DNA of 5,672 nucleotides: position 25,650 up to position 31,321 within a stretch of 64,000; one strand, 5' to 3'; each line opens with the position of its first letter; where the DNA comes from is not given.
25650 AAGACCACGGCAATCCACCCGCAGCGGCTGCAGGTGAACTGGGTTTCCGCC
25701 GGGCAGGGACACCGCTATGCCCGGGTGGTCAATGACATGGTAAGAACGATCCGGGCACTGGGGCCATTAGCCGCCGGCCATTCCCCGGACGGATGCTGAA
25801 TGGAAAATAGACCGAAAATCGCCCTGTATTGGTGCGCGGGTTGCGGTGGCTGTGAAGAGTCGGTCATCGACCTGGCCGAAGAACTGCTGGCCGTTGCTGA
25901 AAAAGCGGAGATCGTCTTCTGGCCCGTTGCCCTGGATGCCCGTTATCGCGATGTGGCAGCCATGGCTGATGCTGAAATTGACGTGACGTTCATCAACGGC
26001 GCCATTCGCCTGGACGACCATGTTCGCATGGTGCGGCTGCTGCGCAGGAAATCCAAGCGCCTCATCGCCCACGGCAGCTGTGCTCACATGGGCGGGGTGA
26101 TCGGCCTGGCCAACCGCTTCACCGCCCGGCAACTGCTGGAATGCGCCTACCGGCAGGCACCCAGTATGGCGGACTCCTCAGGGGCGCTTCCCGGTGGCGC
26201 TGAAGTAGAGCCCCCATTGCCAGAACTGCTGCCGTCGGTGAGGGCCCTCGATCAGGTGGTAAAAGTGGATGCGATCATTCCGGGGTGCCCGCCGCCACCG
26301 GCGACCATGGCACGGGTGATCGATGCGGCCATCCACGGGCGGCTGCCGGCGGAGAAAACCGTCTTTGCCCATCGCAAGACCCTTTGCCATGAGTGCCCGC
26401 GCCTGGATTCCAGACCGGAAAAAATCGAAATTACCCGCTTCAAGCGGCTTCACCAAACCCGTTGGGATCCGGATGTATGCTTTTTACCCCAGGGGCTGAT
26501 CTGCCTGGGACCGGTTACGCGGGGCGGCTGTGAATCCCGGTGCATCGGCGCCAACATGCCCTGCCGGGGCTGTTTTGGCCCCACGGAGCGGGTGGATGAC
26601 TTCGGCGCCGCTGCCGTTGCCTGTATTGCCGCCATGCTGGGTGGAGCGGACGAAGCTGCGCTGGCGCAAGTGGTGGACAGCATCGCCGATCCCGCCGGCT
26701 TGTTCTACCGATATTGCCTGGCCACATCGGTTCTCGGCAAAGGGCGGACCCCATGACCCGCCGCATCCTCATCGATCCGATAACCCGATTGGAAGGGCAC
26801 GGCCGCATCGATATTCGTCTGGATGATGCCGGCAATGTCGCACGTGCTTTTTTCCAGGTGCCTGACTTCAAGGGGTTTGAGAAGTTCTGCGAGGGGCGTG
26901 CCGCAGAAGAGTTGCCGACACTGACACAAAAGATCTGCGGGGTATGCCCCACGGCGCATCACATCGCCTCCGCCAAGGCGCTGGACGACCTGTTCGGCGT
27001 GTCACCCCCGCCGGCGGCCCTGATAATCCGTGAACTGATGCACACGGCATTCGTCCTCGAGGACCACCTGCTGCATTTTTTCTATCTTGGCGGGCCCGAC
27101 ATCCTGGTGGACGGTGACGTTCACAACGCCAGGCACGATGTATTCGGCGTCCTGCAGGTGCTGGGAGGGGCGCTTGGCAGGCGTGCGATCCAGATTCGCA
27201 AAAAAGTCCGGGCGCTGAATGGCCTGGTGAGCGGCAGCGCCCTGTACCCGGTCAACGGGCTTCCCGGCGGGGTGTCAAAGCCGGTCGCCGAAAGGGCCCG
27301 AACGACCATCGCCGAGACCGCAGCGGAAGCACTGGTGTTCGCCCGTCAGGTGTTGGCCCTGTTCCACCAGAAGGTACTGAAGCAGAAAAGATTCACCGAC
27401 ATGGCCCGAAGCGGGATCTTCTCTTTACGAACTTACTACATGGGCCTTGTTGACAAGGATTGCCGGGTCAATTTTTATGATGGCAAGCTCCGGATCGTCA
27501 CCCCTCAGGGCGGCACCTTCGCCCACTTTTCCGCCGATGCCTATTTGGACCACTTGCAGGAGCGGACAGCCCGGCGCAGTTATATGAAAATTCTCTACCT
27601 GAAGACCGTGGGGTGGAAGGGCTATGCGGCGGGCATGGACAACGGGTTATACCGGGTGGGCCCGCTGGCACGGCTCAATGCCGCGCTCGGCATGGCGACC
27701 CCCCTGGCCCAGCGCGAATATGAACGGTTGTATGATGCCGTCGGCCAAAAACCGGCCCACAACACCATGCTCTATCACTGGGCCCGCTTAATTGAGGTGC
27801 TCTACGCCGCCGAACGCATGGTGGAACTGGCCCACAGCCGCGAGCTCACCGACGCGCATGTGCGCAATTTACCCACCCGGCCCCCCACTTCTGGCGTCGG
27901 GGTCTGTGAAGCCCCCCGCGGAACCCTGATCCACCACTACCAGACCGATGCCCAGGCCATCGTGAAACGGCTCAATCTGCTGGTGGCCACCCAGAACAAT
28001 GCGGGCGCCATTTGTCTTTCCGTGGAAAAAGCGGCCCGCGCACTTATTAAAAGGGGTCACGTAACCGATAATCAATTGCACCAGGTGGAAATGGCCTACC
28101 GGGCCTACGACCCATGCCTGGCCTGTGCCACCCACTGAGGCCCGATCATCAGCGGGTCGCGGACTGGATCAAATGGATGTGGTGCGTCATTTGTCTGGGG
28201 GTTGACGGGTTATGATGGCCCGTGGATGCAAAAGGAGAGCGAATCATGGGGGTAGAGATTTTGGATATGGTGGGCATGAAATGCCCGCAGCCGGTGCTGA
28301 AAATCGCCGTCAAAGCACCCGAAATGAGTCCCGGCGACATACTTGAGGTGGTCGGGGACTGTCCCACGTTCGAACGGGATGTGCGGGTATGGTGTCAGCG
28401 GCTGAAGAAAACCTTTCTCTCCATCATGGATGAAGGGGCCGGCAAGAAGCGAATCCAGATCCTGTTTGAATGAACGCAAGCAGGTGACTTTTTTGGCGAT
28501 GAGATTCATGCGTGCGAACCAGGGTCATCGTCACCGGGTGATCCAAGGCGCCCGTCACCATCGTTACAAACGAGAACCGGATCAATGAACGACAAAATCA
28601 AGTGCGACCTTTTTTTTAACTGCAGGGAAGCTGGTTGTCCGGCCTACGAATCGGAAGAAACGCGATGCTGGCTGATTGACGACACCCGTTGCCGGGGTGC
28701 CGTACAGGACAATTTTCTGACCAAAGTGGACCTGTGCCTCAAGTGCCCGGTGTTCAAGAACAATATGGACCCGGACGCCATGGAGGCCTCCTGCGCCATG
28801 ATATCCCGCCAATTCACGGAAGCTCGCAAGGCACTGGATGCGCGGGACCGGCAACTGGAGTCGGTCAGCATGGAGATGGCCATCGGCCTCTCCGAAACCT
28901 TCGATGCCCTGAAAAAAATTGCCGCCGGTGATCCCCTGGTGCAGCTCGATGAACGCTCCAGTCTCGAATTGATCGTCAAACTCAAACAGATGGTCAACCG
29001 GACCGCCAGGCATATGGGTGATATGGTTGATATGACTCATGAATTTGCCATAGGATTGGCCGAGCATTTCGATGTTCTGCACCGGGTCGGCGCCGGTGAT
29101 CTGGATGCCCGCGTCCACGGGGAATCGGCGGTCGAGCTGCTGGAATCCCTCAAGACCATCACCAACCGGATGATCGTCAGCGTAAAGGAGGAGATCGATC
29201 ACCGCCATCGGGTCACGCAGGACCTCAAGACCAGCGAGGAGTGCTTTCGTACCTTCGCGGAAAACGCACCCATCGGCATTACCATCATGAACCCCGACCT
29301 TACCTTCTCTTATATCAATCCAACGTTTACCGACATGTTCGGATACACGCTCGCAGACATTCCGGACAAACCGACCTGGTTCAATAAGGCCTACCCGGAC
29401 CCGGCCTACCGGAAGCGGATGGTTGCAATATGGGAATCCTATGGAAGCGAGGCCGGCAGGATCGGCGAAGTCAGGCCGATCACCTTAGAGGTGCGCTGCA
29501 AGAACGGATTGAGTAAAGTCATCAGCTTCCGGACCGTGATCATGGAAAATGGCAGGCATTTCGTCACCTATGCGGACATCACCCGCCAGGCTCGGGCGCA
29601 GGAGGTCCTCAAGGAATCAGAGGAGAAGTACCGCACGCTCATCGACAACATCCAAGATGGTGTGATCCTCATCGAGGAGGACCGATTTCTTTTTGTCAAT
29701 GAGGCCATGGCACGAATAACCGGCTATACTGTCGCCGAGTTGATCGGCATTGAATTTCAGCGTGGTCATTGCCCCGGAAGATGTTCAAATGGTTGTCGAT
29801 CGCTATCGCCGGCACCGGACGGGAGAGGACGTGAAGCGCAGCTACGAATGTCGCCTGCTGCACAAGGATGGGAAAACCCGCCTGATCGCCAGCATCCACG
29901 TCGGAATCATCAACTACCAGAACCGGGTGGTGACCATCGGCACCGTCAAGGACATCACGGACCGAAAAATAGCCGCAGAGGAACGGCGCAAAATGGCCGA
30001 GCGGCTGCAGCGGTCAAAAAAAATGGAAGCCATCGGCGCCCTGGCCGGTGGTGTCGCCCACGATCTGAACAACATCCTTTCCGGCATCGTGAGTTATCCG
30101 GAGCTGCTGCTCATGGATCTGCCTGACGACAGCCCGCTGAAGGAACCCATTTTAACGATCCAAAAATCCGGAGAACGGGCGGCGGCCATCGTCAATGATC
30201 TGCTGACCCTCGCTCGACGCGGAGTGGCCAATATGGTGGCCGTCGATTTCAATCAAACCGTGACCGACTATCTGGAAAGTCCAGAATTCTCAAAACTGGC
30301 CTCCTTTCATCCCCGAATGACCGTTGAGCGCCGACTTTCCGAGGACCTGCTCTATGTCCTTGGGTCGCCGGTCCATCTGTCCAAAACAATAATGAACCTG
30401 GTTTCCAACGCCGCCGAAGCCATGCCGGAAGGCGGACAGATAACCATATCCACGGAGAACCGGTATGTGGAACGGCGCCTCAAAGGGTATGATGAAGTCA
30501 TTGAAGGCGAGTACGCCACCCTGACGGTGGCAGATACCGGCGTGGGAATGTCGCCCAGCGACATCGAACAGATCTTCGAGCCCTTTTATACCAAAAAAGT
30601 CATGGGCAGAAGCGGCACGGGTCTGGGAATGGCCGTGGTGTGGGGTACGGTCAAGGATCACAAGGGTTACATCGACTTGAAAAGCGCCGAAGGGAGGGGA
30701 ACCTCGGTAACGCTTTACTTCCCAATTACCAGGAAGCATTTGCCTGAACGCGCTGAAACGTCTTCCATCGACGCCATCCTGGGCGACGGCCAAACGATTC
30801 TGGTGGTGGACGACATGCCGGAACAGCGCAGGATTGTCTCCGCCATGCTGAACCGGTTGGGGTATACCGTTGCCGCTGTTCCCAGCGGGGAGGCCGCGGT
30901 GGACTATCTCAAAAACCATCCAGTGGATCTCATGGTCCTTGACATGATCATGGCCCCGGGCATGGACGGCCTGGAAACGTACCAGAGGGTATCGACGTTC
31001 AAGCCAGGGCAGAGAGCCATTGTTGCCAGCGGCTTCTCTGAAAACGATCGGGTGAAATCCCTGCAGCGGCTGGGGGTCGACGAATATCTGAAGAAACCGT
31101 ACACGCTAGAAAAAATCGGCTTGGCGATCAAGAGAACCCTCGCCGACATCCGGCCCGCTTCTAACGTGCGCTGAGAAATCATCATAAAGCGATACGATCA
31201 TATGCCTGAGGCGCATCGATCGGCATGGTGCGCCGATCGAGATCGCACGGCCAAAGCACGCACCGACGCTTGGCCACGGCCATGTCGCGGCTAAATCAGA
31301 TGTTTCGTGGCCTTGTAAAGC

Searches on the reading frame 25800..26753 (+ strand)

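Call 21: search_protein_families(library=pfam, proteins=[window:25800-26753:+])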
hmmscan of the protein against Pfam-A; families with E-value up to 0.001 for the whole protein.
window:25800-26753:+ (318 aa): 1 family
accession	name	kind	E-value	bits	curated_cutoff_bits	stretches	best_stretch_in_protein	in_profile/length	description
PF01058.29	Oxidored_q6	-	4.1e-23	81.9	27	1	15-175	1-126/128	NADH ubiquinone oxidoreductase, 20 Kd subunit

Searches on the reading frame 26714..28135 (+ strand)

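Call 21: search_protein_families(library=pfam, proteins=[window:26714-28135:+])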
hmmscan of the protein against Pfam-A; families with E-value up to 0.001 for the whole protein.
window:26714-28135:+ (474 aa): 1 family
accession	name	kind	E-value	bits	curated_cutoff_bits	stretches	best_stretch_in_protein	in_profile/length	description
PF00374.24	NiFeSe_Hases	-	2.3e-34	119.7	25.8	2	53-129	1-77/508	Nickel-dependent hydrogenase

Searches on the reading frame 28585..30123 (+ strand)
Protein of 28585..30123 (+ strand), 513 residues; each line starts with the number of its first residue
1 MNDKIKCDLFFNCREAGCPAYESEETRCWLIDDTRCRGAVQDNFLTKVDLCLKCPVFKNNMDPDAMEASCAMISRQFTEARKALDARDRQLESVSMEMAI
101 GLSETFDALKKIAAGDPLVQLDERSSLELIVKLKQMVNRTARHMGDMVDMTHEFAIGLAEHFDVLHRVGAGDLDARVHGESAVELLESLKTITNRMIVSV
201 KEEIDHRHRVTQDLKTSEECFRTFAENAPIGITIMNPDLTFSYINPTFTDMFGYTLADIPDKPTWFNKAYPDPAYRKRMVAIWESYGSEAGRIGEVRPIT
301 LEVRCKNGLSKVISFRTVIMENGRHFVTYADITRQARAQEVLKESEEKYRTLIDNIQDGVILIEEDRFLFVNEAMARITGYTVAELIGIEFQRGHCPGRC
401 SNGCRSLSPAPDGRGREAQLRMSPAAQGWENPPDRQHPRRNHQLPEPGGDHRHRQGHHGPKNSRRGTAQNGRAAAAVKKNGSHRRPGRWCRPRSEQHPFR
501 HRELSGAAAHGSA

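Call 21: search_protein_families(library=pfam, proteins=[window:28585-30123:+])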
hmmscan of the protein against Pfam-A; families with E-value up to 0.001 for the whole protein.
window:28585-30123:+ (513 aa): 6 families
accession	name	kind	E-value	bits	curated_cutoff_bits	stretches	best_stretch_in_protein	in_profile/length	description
PF13188.13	PAS_8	-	3e-19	68.6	21.8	2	347-400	1-55/65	PAS domain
PF00989.32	PAS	-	5.4e-13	49.4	22.6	1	347-389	1-44/113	PAS fold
PF13426.13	PAS_9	-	1.7e-10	41.5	27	1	230-332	2-101/103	PAS domain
PF08448.16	PAS_4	-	2.3e-07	31.4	23.1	1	226-282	2-55/110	PAS fold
PF08447.18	PAS_3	-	1.1e-05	26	25.6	0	243-320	3-75/89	PAS fold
PF12860.13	PAS_7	-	7.5e-05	23.3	27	0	227-340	3-115/115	PAS fold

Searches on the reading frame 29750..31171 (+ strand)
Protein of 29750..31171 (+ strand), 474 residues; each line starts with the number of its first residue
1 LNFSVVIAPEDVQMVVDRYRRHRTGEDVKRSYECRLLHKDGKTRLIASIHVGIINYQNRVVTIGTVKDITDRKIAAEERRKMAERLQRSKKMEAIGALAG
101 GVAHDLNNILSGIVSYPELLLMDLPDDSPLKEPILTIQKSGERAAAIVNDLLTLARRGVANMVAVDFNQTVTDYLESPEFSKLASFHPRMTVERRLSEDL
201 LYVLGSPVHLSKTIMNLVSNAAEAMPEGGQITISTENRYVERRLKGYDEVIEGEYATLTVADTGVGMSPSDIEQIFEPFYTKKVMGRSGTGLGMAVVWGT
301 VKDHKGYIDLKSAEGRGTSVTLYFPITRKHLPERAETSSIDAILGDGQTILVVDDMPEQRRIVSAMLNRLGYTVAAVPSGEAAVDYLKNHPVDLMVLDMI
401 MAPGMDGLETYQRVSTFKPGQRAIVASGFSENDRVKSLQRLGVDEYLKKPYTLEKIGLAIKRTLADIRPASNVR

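Call 21: search_protein_families(library=pfam, proteins=[window:29750-31171:+])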
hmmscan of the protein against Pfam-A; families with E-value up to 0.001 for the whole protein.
window:29750-31171:+ (474 aa): 4 families
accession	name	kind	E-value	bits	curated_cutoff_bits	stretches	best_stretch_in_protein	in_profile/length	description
PF02518.31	HATPase_c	-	1.7e-23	83.6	26.4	1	206-327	2-110/111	Histidine kinase-, DNA gyrase B-, and HSP90-like ATPase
PF00072.30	Response_reg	-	7.8e-22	78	30.2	1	350-460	1-110/111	Response regulator receiver domain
PF00512.31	HisKA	-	8.4e-11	42.2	26.9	1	97-157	4-63/66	His Kinase A (phospho-acceptor) domain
PF08447.18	PAS_3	-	0.00032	21.3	25.6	1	6-65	29-88/89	PAS fold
